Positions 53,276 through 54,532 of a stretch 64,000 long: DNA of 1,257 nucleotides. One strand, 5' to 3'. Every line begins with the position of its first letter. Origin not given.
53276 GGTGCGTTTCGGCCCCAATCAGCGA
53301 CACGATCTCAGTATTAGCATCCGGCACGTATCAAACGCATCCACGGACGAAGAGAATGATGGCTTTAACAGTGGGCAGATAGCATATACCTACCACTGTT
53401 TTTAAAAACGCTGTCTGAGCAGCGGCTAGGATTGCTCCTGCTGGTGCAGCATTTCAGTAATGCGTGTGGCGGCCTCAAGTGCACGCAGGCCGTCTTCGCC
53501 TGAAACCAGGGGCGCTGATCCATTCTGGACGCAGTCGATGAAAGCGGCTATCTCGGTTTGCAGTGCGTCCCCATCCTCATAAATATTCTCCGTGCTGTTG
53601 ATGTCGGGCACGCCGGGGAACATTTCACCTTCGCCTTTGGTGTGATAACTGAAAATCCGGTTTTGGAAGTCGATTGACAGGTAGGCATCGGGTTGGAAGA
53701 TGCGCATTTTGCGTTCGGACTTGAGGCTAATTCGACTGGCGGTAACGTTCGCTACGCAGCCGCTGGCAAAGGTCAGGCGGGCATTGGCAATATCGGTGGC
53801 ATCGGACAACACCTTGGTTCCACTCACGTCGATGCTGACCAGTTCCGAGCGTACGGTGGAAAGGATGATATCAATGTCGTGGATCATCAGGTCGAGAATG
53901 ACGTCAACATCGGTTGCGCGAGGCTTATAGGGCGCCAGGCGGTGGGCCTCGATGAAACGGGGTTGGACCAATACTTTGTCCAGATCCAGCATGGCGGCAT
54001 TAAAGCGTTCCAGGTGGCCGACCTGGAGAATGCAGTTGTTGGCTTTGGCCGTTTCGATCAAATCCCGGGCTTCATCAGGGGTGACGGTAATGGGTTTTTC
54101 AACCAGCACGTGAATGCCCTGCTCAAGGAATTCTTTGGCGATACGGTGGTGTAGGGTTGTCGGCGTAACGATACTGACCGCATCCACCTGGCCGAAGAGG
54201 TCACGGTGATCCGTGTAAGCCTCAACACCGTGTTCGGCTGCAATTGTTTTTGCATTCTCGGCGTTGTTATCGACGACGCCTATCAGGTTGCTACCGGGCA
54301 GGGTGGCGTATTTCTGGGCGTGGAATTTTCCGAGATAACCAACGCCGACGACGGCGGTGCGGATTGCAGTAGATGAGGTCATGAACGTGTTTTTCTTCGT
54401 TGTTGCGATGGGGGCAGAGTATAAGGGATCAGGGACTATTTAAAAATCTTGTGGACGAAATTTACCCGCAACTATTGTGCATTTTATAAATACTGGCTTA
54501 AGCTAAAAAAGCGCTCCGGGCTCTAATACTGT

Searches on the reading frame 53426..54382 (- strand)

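Call 33: search_protein_families(library=pfam, proteins=[window:53426-54382:-], max_evalue=0.00001)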
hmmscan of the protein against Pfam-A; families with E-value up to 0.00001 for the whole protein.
window:53426-54382:- (318 aa): 2 families
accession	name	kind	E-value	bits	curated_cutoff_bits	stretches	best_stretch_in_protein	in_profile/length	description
PF01408.29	GFO_IDH_MocA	-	4.5e-34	118.1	24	1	7-123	1-120/120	Oxidoreductase family, NAD-binding Rossmann fold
PF22725.1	GFO_IDH_MocA_C3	-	8.1e-08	32.7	27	1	158-229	42-117/124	GFO/IDH/MocA C-terminal domain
